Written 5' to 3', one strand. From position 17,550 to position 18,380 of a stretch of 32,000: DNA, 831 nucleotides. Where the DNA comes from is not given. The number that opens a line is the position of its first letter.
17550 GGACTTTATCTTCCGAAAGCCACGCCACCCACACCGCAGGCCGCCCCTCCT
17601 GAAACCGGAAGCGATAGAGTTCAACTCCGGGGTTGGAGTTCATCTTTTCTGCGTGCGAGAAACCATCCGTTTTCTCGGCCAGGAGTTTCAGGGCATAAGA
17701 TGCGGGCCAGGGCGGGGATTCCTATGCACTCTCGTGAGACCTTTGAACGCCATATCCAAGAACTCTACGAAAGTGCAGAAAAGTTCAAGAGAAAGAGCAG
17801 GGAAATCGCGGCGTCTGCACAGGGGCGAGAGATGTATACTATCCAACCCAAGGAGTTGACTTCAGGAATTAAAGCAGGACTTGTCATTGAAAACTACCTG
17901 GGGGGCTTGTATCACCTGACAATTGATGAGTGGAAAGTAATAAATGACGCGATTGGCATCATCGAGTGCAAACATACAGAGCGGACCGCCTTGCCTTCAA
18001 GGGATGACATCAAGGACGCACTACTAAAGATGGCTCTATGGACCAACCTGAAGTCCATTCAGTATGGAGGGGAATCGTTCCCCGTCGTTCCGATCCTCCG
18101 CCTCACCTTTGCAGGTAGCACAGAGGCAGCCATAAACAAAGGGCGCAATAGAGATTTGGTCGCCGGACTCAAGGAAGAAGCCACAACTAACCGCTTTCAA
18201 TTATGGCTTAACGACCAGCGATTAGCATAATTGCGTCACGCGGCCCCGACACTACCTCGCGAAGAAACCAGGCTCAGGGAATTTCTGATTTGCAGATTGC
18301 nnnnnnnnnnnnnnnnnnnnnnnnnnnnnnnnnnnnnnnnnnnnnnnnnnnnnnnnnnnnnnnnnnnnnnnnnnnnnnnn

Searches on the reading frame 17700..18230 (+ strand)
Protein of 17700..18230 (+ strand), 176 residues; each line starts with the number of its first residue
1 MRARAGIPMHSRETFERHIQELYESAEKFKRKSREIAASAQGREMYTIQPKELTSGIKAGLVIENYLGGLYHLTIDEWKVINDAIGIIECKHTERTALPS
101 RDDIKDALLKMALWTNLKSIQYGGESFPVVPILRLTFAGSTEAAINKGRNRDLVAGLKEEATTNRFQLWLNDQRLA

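Call 3: search_protein_families(library=pfam, proteins=[window:17700-18230:+], max_evalue=0.1)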
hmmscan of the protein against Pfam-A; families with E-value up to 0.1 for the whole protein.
window:17700-18230:+ (176 aa): 1 family
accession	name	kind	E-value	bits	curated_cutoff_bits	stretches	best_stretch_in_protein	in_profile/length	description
PF04253.20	TFR_dimer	-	0.0044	17.4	27.1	1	19-130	3-90/121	Transferrin receptor-like dimerisation domain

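Call 4: search_protein_families(library=padloc, proteins=[window:17700-18230:+], max_evalue=0.1)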
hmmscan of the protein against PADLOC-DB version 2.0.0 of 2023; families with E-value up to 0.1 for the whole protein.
window:17700-18230:+ (176 aa): 3 families
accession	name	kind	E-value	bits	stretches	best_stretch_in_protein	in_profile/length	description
PDLC03572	REase_II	-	1.6e-27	94.4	1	17-173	195-354/371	Type II restriction enzyme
PDLC03474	REase_II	-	5.8e-09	34.4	1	73-144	2-74/129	Type II restriction enzyme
PDLC01043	CorA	-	0.023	11.4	1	14-48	312-348/457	CorA-like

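Call 5: search_protein_families(library=ncbifam, proteins=[window:17700-18230:+], max_evalue=0.1)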
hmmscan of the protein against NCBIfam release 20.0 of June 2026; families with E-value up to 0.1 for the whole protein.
window:17700-18230:+ (176 aa): 0 families

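Call 9: search_solved_structures(query=window:17700-18230:+, max_evalue=10, show_alignments=2)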
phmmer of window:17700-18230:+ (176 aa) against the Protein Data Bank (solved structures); distinct sequences matched with E-value up to 10: 0.

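Call 10: find_homologous_proteins(query=window:17700-18230:+, max_evalue=0.001)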
Query window:17700-18230:+ (176 aa): 1 proteins with E <= 0.001 among 65 candidates.
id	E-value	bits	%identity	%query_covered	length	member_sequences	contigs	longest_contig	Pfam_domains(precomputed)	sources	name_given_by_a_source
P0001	2.5e-105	368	100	95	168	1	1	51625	-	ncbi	-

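Call 15: find_encoding_contigs(protein=P0001, flank=10000, max_places=3)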
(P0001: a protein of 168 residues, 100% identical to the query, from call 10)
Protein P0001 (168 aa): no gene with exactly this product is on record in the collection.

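Call 25: search_dna_similar(query=window:17700-18230:+, collection=plasmids, mode=protein, max_evalue=0.01, max_rows=20)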
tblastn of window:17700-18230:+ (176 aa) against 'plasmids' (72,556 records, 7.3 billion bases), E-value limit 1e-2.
No match.

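Call 33: search_protein_representatives(protein=window:17700-18230:+)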
Query: 176 residues. Proteins with E-value up to 0.001 (for the whole library): 225; up to 1e-10: 127; up to 1e-30: 4. The best 150 are listed.
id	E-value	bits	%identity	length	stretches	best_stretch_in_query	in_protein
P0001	7.8e-106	367.5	100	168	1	9-176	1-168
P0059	5.1e-51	189.2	52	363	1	3-164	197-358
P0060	1.8e-33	132.2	44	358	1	5-173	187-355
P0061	4.3e-31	124.4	43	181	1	9-176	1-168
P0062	1.4e-30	122.7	43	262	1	5-173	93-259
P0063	3.9e-30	121.3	48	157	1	9-137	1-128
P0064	5.6e-29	117.6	40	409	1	7-170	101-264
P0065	7.3e-29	117.2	45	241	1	6-169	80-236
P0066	1.4e-28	116.3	42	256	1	3-168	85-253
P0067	2.8e-28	115.3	43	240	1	4-174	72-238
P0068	4.9e-28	114.5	50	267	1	4-138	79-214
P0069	5.1e-28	114.4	44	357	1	3-172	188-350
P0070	5.9e-28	114.2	41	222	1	6-172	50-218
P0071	3.2e-27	111.8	48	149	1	52-170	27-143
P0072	3.7e-27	111.6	40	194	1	7-171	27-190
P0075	1.5e-26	109.6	39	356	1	4-175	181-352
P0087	8.0e-24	100.8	35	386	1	3-170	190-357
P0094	9.4e-23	97.3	41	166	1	9-168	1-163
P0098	3.3e-22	95.5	37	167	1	9-172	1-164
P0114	2.6e-20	89.4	39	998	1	2-166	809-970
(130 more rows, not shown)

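Call 35: list_cluster_members(proteins=[P0059, P0060, P0069, P0075, P0061, P0094, P0098, P0001])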
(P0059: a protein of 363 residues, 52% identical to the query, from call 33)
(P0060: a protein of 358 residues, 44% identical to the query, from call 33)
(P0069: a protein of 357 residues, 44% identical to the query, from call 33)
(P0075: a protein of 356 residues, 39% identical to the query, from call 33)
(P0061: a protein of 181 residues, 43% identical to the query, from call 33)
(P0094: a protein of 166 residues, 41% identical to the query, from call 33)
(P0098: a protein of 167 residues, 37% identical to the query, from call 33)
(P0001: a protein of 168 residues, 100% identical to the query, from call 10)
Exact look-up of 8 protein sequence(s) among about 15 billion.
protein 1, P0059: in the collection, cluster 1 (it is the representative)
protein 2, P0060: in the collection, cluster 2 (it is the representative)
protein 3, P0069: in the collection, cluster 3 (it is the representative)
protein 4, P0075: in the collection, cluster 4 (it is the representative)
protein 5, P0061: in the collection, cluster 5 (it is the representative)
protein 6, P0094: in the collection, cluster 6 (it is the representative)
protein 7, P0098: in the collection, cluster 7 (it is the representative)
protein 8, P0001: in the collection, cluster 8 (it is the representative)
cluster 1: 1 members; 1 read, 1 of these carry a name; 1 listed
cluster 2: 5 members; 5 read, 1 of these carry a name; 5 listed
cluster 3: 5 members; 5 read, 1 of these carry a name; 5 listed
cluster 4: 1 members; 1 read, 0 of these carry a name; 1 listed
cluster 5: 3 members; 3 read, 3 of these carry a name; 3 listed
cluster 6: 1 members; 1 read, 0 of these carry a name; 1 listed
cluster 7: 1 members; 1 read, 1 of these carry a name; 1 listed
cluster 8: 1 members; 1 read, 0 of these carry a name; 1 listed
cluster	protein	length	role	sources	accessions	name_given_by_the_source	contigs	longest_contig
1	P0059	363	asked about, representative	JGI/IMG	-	hypothetical protein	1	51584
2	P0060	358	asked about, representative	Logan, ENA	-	-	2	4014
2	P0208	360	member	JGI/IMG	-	hypothetical protein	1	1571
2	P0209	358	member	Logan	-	-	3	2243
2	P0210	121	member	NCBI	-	-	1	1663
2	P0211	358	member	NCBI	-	-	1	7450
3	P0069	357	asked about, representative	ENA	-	-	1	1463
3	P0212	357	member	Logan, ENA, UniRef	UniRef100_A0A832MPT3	Uncharacterized protein n=1 Tax=Pseudothermotoga hypogea TaxID=57487 ...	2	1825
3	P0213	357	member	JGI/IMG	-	-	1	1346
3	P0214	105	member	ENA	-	-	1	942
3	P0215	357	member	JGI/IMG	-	-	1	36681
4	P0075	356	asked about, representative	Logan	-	-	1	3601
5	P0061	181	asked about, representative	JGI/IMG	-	hypothetical protein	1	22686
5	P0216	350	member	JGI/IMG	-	hypothetical protein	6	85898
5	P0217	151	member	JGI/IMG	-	hypothetical protein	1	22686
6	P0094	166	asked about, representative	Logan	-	-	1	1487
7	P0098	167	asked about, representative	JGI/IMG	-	hypothetical protein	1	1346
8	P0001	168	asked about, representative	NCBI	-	-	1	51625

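Call 36: search_protein_families(library=pfam, proteins=[P0059, P0060, P0075, P0087, P0114], max_evalue=0.1)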
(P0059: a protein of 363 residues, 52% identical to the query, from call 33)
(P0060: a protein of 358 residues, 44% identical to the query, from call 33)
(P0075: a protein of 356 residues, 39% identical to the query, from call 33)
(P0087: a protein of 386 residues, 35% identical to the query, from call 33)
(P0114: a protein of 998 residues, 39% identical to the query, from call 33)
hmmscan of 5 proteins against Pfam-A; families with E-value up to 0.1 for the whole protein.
P0059 (363 aa): 0 families

P0060 (358 aa): 1 family
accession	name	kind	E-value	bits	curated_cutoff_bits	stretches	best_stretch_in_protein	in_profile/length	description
PF07288.16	RpoY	-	0.018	15.5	25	1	121-164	23-67/68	RNA polymerase epsilon subunit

P0075 (356 aa): 0 families

P0087 (386 aa): 0 families

P0114 (998 aa): 6 families
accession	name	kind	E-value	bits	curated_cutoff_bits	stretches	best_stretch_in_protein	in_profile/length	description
PF13519.12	VWA_2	-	5.5e-12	46.7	27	1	369-468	1-106/107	von Willebrand factor type A domain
PF00092.34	VWA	-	1.1e-10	42.4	23.8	1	368-473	1-118/174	von Willebrand factor type A domain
PF05762.20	VWA_CoxE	-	7.6e-07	29.2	26.4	1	363-471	53-162/222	VWA domain containing CoxE-like protein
PF13768.12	VWA_3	-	2.8e-06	27.9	27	1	368-474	2-113/155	von Willebrand factor type A domain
PF04055.27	Radical_SAM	-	0.039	14.6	29.5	0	579-712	27-142/166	Radical SAM superfamily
PF09967.15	DUF2201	-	0.048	14.2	26.4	0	369-447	1-75/123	VWA-like domain (DUF2201)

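Call 37: find_encoding_contigs(protein=P0059, flank=10000, max_places=2)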
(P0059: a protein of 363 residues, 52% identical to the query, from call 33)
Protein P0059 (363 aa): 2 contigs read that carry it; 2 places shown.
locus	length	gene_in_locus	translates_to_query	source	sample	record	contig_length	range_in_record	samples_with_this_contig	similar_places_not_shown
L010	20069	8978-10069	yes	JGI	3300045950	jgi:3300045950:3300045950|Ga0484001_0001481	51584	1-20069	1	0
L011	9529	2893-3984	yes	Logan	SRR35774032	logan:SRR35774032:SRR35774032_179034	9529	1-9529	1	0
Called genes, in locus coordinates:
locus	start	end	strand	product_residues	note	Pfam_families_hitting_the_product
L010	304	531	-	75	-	-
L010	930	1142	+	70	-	-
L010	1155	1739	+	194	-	-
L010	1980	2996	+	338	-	PF02384:N6_Mtase, PF07669:Eco57I, PF12950:TaqI_C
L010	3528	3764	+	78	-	-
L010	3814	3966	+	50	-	-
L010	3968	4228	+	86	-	-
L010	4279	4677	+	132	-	PF01555:N6_N4_Mtase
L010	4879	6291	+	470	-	PF13414:TPR_11, PF00515:TPR_1, PF07719:TPR_2, PF13432:TPR_16, PF13371:TPR_9, PF13414:TPR_11, PF00515:TPR_1, PF07719:TPR_2, +22 more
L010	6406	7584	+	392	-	PF07690:MFS_1, PF12832:MFS_1_like (faint), PF07690:MFS_1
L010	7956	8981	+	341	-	PF01555:N6_N4_Mtase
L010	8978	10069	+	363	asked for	-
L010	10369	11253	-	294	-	PF20434:BD-FAE (faint), PF00561:Abhydrolase_1, PF12146:Hydrolase_4, PF12697:Abhydrolase_6, PF00326:Peptidase_S9 (faint)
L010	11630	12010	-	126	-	PF13650:Asp_protease_2 (weak), PF13975:gag-asp_proteas (weak)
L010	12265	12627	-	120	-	-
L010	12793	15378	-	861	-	PF13522:GATase_6 (faint), PF01493:GXGXG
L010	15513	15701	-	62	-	-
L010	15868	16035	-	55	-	-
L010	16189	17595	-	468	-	PF01645:Glu_synthase, PF01070:FMN_dh (weak)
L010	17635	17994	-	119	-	PF05635:23S_rRNA_IVP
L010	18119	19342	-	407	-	PF01645:Glu_synthase (weak)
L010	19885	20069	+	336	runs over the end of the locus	PF13810:DUF4185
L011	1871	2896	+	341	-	PF01555:N6_N4_Mtase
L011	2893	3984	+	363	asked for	-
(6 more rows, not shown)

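Call 42: find_related_loci(query=A3, collection=genome_contigs, flank=8000)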
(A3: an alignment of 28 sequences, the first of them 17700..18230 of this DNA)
Query A3 (176 aa) in genome_contigs; peptide patterns used: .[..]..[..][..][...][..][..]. (x = any residue, [..] = any of these).
600 stretches matched a pattern (row limit reached: there are more); 524 encode a relative of the query (tblastn E <= 1e-3); the best 80 are kept; 80 distinct loci.
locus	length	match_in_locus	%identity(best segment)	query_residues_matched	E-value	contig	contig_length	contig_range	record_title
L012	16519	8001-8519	45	4-176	1e-43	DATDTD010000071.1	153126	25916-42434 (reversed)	MAG TPA_asm: archaeon isolate SMAG_U8022 k141_409943, whole genome shotgun sequence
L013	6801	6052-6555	45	4-173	2e-41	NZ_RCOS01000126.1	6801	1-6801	Candidatus Methanodesulfokora washburnensis strain MDKW Ga0080004_1229448, whole genome shotgun sequence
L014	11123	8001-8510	44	6-175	2e-41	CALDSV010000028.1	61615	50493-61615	MAG: uncultured bacterium isolate N1_Bin_METABAT__227_1 genome assembly, contig: c_000002352093, whole genome shotgun se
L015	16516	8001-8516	42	4-175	3e-41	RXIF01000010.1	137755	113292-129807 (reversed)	MAG: Candidatus Methanoliparum thermophilum isolate NM1a Ga0181303_100010, whole genome shotgun sequence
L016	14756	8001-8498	44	3-168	9e-41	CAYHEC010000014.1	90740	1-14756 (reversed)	MAG TPA_asm: uncultured Caldithrix sp. isolate ERP119702_co1_119 genome assembly, contig: NODE_143_length_90740_cov_11.6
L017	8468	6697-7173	44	7-170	1e-40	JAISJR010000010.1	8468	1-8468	MAG: Planctomycetota bacterium isolate Hs463_bin132 k119_869075, whole genome shotgun sequence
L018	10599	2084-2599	43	4-175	9e-41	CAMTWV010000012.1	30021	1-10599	MAG: uncultured actinobacterium isolate G04_MAG_00047 genome assembly, contig: G04_MAG_00047_000000000009, whole genome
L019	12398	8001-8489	44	6-168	9e-41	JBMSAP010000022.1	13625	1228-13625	MAG: Candidatus Caldipriscus sp. isolate Caldipriscus-CON-C-r02 Caldipriscus-CON-C-r02_k141_665244, whole genome shotgun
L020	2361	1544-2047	44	4-171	7e-41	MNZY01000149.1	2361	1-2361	MAG: Candidatus Altarchaeum sp. CG2_30_32_3053 cg_3.0_sub100_scaffold_1007_c, whole genome shotgun sequence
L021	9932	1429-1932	42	4-171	1e-40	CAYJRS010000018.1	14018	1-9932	MAG TPA_asm: Candidatus Woesearchaeota archaeon isolate ERP125453_co1_447 genome assembly, contig: NODE_4643_length_1401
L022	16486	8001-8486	47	4-168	2e-40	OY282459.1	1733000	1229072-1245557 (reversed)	MAG: uncultured Alphaproteobacteria bacterium genome assembly, chromosome: 1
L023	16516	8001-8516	43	4-175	4e-40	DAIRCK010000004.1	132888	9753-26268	MAG TPA_asm: bacterium isolate CTOTU1359 NODE_14_length_132888_cov_7.111117, whole genome shotgun sequence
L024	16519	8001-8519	44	4-176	8e-40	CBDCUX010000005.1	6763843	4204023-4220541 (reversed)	MAG: Candidatus Poribacteria bacterium isolate e6ba5316-27cc-4a72-bad8-a94c688688a0 genome assembly, contig: contig_5, w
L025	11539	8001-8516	44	4-175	3e-40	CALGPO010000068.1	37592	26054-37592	MAG: uncultured bacterium isolate N1_Bin_METABAT__18_1 genome assembly, contig: c_000001016520, whole genome shotgun seq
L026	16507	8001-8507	43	4-172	4e-40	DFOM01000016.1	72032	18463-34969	MAG TPA_asm: Cloacimonetes bacterium UBA3541 UBA3541_contig_190, whole genome shotgun sequence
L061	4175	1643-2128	43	7-168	5e-38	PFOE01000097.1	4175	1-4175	MAG: Candidatus Roizmanbacteria bacterium CG_4_10_14_0_2_um_filter_36_35 CG_4_10_14_0.2_scaffold_13217_c, whole genome s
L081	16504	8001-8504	43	4-171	5e-37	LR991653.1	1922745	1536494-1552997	Candidatus Methanoperedenaceae archaeon GB37 isolate gfbio:2ba61e4a-a911-483b-ba5e-e0ad8afd3b38:GoM-Arc1_E37 genome asse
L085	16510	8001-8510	42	6-175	2e-36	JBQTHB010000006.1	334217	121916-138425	MAG: Deltaproteobacteria bacterium isolate SAW255 c_000000311018, whole genome shotgun sequence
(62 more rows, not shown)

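Call 55: search_protein_families(library=ncbifam, proteins=[P0059, P0060, P0216, L010:7956-8981:+, L012:6619-7461:+], max_evalue=0.01)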
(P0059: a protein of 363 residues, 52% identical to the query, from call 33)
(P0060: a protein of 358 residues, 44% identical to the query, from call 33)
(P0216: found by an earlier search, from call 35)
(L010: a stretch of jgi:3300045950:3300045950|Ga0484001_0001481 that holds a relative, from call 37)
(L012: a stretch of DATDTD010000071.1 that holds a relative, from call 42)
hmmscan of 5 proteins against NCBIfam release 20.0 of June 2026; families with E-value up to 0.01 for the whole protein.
P0059 (363 aa): 0 families

P0060 (358 aa): 0 families

P0216 (350 aa): 0 families

L010:7956-8981:+ (341 aa): 4 families
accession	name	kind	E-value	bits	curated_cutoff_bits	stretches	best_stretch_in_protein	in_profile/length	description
NF008572.0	PRK11524.1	equivalog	2.8e-12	46.3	292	1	45-291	11-248/294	adenine-specific DNA-methyltransferase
NF050803.1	DnaMtaseCcrMCaul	equivalog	1.6e-10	40.4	830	1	195-300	145-248/350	adenine-specific DNA-methyltransferase CcrM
NF010253.0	PRK13699.1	subfamily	1.2e-09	38.2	244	1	250-287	156-193/226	DNA methyltransferase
TIGR01177.1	TIGR01177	hypoth_equivalog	0.00049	19.5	316.55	0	257-291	182-216/330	TIGR01177 family methyltransferase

L012:6619-7461:+ (280 aa): 3 families
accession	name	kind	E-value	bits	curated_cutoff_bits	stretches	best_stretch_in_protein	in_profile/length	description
NF008572.0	PRK11524.1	equivalog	1.4e-13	50.6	292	1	4-246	14-248/294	adenine-specific DNA-methyltransferase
NF050803.1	DnaMtaseCcrMCaul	equivalog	6.8e-12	45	830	1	198-250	191-243/350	adenine-specific DNA-methyltransferase CcrM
NF010253.0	PRK13699.1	subfamily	8.4e-12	45.2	244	2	206-243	157-194/226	DNA methyltransferase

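Call 68: predict_structure(alignment_id=A3)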
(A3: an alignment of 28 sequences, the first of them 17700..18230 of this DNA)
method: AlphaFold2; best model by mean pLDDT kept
length: 176 residues; sequences in the alignment: 28
mean_pLDDT: 90.3   pTM: 0.81
mean pLDDT of the five models: 90.3, 89.6, 88.7, 88.2, 86.3
residues with pLDDT >= 90: 123; 70-90: 44; 50-70: 7; < 50: 2
segments of 3 or more residues with pLDDT < 50: none
pLDDT, mean of each block of 10 residues (from residue 1): 58 83 84 90 88 86 91 95 97 94 97 96 96 96 90 97 98 91
secondary structure, 60 per line:
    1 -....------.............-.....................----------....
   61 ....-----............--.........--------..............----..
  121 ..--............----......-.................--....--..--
elements in order: H2-5 H12-24 H26-46 E57-64 E70-81 E84-92 H101-114 E119-122 E125-136 H141-146 H148-164 E167-170

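Call 73: fold_search(model_id=the predicted structure, library=pdb)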
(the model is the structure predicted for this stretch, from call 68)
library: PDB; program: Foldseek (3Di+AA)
matches with E <= 10: 541; with E <= 0.001: 0
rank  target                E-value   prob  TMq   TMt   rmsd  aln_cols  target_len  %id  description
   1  2iez_H                2.2e-02  0.25  0.23  0.24  16.2       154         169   14  Crystal Structure of mouse Rab27b bound to GDP in monoclinic space group (released 2007-05-01)
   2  6if3_B                2.3e-02  0.57  0.28  0.28  12.9       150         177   13  Complex structure of Rab35 and its effector ACAP2 (released 2019-04-03)
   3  7lwa_A                3.4e-02  0.72  0.25  0.18   7.9        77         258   18  Human Exonuclease 5 crystal structure (T88E) in complex with ssDNA and Mg (released 2021-07-14)
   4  1xmx                  4.7e-02  0.84  0.33  0.17   9.5       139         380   16  Crystal structure of protein VC1899 from Vibrio cholerae (released 2004-11-16)
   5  7lw8_A                6.5e-02  0.69  0.27  0.20   7.6        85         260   18  Human Exonuclease 5 crystal structure in complex with a ssDNA (released 2021-07-14)
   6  7lw9_A                9.5e-02  0.60  0.27  0.20   7.6        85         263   18  Human Exonuclease 5 crystal structure in complex with ssDNA, Sm, and Na (released 2021-07-14)
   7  7lw7                  1.0e-01  0.72  0.25  0.17   3.2        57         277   21  Human Exonuclease 5 crystal structure (released 2021-07-14)
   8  3bfk_B                1.1e-01  0.38  0.29  0.29  13.8       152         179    8  Crystal structure of Plasmodium falciparum Rab11a in complex with GDP (released 2007-12-04)
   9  3bfk_C                1.2e-01  0.41  0.29  0.30  12.9       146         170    9  Crystal structure of Plasmodium falciparum Rab11a in complex with GDP (released 2007-12-04)
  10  5m70_B                1.2e-01  0.15  0.22  0.22  11.4       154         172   12  Crystal Structure of human RhoGAP mutated in its arginin finger (R85A) in complex with RhoA.GDP.AlF4- human (released 2017-05-17)
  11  6hz4_N                1.5e-01  0.21  0.26  0.29  10.8       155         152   15  Structure of McrBC without DNA binding domains (one half of the full complex) (released 2019-07-24)
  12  1y88                  1.8e-01  0.47  0.30  0.29   5.8       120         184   17  Crystal Structure of Protein of Unknown Function AF1548 (released 2004-12-21)
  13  4ic1_B                1.9e-01  0.11  0.20  0.18  16.2       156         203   12  Crystal structure of SSO0001 (released 2013-01-16)
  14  6q99                  2.0e-01  0.16  0.22  0.20  13.0       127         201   12  Ande virus L protein N-terminus mutant K124A (released 2020-01-15)
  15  1fnb                  2.0e-01  0.16  0.22  0.15  15.7       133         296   13  REFINED CRYSTAL STRUCTURE OF SPINACH FERREDOXIN REDUCTASE AT 1.7 ANGSTROMS RESOLUTION: OXIDIZED, REDUCED, AND 2'-PHOSPHO (released 1995-04-20)
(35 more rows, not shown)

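Call 74: find_encoding_contigs(protein=P0094, flank=5000, max_places=2)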
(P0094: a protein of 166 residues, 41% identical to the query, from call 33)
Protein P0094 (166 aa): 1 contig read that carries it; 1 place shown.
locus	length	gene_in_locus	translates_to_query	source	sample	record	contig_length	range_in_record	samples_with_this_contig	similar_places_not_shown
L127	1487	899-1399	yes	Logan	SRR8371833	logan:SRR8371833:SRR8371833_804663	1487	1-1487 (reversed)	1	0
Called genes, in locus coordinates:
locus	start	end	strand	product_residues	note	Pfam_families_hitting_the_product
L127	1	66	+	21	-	?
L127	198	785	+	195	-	PF02086:MethyltransfD12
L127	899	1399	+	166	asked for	-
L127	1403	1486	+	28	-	?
